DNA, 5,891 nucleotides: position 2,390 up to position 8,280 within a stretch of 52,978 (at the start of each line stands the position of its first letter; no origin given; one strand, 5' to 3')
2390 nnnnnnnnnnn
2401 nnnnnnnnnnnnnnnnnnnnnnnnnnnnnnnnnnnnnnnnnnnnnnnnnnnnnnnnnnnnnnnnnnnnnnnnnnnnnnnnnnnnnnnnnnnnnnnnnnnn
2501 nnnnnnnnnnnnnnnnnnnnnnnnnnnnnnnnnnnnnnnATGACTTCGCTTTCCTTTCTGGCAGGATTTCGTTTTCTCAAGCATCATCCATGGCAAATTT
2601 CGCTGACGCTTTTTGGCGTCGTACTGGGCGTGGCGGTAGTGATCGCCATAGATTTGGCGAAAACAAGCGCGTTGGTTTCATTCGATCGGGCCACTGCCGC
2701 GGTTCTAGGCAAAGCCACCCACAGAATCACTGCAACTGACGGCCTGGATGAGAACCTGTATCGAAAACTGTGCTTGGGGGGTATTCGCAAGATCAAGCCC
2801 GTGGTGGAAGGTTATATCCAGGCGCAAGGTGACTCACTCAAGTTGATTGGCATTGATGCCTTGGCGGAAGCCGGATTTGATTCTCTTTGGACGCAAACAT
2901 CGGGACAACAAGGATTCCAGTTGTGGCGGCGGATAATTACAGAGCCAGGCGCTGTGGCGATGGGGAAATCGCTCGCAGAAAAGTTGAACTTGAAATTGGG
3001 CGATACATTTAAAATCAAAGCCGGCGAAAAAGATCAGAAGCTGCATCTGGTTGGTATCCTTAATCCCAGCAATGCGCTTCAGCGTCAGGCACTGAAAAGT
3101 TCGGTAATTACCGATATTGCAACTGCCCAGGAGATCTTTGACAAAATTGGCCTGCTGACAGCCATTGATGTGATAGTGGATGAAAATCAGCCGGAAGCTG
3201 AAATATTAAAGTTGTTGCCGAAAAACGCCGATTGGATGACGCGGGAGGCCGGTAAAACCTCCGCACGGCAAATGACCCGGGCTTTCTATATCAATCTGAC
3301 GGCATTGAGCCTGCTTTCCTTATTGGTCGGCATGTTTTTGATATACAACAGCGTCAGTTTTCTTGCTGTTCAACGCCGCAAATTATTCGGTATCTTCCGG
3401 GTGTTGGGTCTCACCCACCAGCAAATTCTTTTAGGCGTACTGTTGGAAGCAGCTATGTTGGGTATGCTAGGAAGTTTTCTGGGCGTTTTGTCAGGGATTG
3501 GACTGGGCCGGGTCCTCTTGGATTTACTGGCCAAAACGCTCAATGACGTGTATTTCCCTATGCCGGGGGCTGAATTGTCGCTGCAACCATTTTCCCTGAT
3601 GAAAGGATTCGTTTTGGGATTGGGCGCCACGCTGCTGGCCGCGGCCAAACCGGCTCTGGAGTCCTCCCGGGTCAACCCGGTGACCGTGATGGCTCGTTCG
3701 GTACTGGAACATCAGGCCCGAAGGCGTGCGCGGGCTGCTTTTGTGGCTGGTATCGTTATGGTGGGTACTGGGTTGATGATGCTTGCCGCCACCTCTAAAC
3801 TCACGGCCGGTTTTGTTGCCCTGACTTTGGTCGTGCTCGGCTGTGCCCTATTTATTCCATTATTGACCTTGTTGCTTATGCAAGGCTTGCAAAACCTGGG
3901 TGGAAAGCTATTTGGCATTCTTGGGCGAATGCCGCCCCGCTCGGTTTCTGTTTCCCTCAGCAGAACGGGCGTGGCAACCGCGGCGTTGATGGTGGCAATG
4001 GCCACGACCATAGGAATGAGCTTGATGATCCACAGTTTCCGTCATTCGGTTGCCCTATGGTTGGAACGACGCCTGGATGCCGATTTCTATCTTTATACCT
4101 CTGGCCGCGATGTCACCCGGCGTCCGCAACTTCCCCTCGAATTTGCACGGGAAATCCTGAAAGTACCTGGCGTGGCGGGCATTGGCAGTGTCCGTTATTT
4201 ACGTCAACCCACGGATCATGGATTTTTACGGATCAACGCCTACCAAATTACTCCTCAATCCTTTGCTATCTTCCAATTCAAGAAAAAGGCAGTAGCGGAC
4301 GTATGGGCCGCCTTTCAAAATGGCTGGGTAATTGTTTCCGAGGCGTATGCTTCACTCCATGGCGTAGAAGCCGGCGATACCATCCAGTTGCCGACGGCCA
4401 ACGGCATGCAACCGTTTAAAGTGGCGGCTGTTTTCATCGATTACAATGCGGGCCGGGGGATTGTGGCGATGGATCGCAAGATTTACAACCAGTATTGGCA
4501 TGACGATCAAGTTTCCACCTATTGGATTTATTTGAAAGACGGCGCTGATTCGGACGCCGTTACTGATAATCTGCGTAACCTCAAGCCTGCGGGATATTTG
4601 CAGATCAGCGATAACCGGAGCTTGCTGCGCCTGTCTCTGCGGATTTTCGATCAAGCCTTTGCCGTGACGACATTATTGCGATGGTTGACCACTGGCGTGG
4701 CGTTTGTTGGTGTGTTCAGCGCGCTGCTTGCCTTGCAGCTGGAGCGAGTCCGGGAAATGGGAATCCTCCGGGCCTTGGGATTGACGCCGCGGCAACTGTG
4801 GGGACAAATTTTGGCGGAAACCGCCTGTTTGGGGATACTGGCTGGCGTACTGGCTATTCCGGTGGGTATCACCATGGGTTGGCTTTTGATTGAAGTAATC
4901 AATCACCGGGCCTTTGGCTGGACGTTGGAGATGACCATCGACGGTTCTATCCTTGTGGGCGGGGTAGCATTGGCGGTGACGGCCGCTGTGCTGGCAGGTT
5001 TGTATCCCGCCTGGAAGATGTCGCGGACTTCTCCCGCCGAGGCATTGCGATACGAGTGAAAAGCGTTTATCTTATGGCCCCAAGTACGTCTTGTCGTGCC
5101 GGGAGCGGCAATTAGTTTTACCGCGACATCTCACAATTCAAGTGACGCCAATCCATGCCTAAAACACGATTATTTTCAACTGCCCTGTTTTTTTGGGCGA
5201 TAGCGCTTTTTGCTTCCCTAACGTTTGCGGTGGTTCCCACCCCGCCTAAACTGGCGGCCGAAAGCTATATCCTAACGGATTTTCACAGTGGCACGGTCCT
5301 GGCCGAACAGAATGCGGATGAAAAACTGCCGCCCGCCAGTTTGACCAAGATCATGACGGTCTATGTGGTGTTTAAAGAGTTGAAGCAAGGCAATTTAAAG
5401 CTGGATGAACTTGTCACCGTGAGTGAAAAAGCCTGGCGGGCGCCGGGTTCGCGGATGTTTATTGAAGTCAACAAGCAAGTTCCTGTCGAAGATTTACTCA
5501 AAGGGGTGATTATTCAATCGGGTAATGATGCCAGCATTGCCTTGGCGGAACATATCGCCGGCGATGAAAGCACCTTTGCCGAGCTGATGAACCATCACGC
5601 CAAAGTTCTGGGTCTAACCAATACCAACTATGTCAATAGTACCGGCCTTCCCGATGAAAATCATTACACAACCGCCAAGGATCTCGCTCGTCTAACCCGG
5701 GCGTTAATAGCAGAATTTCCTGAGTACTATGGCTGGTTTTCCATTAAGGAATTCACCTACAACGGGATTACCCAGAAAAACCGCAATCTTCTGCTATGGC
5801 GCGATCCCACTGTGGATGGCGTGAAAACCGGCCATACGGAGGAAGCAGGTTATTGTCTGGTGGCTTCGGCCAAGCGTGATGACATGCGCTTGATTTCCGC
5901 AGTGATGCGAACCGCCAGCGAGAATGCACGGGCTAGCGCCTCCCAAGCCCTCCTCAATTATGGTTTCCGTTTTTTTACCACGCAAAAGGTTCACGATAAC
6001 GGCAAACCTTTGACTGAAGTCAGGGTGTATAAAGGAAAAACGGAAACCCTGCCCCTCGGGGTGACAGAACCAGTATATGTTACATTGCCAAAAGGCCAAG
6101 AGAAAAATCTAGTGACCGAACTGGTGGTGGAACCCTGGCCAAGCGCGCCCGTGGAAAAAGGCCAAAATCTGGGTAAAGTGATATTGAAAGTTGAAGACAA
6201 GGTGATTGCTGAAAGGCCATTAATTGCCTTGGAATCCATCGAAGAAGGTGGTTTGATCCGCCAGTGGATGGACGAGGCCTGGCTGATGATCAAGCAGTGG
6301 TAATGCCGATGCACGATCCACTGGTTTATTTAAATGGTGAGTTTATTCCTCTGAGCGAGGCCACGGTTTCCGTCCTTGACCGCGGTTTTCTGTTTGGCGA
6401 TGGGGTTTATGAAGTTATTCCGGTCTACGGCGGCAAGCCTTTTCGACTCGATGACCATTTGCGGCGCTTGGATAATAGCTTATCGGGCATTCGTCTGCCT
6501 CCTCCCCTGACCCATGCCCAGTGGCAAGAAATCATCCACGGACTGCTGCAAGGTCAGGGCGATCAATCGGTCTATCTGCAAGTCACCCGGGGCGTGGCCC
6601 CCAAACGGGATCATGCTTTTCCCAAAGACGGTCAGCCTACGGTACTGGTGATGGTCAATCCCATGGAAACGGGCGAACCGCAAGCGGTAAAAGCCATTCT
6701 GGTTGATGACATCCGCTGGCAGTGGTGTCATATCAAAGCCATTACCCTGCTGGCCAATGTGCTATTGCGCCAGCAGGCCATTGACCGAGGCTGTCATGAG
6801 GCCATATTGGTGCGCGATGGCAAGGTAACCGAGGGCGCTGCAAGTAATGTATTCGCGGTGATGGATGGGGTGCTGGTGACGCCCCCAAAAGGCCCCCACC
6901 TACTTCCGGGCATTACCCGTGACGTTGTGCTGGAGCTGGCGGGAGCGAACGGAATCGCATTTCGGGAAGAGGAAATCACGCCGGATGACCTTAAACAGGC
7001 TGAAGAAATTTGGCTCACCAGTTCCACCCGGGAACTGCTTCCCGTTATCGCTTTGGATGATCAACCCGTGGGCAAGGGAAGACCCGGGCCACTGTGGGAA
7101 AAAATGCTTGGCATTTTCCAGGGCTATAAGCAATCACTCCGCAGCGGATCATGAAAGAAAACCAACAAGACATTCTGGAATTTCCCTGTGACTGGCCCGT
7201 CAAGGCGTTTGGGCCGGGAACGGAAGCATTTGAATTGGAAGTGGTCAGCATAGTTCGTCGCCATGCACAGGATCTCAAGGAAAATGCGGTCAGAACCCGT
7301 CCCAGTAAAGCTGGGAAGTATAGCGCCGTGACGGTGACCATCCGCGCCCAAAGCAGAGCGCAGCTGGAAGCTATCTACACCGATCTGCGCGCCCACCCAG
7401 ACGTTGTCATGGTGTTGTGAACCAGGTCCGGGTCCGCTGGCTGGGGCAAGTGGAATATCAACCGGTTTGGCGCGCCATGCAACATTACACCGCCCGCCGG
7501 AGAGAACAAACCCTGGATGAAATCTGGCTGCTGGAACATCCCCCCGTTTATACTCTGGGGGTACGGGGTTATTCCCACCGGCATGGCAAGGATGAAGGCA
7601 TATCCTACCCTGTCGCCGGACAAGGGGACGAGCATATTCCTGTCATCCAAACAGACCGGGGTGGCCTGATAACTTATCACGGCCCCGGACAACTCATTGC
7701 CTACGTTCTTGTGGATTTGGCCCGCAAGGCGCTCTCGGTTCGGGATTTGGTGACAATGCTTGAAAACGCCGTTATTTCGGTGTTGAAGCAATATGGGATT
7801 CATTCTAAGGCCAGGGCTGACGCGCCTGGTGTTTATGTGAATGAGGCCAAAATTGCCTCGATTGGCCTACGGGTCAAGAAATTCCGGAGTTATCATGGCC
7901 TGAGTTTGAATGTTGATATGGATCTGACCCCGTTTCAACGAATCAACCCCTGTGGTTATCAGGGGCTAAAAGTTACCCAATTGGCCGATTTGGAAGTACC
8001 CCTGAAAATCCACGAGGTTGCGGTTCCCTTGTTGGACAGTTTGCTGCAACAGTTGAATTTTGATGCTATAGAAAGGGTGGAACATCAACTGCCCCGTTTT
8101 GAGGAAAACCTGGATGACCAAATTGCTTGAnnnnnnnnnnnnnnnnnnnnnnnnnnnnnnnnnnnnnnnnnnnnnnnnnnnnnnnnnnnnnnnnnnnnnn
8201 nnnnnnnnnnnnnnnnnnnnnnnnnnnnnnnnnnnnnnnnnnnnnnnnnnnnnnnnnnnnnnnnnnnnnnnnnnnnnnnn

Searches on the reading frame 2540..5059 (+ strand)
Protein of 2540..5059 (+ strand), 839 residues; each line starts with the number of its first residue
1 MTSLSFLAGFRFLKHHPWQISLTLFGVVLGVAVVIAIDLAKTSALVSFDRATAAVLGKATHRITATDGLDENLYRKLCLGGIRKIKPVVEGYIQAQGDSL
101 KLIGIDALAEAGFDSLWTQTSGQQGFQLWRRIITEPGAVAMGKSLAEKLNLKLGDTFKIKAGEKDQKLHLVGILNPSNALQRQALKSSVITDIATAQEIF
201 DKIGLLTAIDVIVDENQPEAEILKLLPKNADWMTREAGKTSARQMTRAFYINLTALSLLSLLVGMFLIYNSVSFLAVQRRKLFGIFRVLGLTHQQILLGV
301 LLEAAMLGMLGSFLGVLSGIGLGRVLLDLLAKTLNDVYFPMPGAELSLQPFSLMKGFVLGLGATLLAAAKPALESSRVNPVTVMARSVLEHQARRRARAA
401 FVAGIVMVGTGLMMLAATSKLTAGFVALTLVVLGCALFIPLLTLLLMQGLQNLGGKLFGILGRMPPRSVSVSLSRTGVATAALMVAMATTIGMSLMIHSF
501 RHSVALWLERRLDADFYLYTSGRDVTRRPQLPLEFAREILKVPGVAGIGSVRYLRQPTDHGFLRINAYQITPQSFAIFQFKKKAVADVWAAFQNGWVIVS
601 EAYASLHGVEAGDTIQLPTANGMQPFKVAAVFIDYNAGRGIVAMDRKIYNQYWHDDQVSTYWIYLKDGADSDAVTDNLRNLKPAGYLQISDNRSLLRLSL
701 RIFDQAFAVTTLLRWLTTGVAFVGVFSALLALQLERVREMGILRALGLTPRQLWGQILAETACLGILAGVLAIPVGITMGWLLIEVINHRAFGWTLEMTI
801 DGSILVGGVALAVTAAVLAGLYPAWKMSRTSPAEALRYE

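Call 53: search_protein_families(library=pfam, proteins=[window:2540-5059:+], max_evalue=0.001)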
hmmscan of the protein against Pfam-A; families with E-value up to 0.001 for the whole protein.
window:2540-5059:+ (839 aa): 3 families
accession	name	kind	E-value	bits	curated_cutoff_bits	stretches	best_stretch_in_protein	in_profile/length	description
PF02687.27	FtsX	-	2.8e-35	121.4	25.5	2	716-832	6-120/120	FtsX-like permease C-terminal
PF12704.14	MacB_PCD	-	3.8e-22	80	27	2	476-680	1-206/207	MacB-like periplasmic core domain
PF14250.11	AbrB-like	-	4e-05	24.1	25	0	132-167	34-69/70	AbrB-like transcriptional regulator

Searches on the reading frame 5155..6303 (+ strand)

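Call 53: search_protein_families(library=pfam, proteins=[window:5155-6303:+], max_evalue=0.001)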
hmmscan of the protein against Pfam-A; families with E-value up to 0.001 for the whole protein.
window:5155-6303:+ (382 aa): 4 families
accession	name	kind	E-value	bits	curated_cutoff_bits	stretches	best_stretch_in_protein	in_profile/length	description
PF00768.25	Peptidase_S11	-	5.1e-84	281.9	27.6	1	28-252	5-236/239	D-alanyl-D-alanine carboxypeptidase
PF07943.18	PBP5_C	-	6.6e-24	84.3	21.2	1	274-364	1-91/91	Penicillin-binding protein 5, C-terminal domain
PF13354.11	Beta-lactamase2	-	1.2e-18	67.7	22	1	40-186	4-148/214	Beta-lactamase enzyme family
PF00144.29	Beta-lactamase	-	0.00074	19.2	27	0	53-154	45-109/329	Beta-lactamase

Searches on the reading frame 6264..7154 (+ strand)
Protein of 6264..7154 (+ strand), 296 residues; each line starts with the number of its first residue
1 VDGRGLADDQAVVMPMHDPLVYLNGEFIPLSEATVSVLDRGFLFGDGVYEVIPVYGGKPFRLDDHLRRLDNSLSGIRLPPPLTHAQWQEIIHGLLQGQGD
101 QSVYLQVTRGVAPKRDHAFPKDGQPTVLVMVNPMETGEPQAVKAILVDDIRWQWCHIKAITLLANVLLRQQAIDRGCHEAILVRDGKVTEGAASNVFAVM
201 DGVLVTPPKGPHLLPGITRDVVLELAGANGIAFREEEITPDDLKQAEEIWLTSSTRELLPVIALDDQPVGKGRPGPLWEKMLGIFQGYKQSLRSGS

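Call 10: search_protein_families(library=pfam, proteins=[window:6264-7154:+], max_evalue=0.01)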
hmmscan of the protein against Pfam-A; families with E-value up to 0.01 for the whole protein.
window:6264-7154:+ (296 aa): 1 family
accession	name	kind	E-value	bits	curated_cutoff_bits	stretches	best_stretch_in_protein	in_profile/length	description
PF01063.24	Aminotran_4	-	4e-52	177.7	28.5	1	47-262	1-221/223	Amino-transferase class IV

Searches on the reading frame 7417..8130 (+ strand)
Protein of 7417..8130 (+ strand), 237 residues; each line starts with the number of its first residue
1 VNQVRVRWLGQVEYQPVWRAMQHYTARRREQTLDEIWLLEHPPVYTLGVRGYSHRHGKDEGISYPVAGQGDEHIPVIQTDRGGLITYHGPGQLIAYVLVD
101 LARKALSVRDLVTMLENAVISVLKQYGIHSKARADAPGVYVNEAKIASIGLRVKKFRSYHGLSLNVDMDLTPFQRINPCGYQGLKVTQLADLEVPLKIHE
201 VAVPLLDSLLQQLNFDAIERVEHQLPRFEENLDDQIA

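Call 10: search_protein_families(library=pfam, proteins=[window:7417-8130:+], max_evalue=0.01)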
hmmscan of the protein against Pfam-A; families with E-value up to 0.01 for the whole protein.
window:7417-8130:+ (237 aa): 2 families
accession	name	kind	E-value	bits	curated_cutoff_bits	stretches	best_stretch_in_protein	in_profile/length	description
PF21948.1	LplA-B_cat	-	6.5e-36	124.6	27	1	20-207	7-197/200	Lipoyl protein ligase A/B catalytic domain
PF03099.24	BPL_LplA_LipB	-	5e-05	23.7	21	1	72-169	24-133/133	Biotin/lipoate A/B protein ligase family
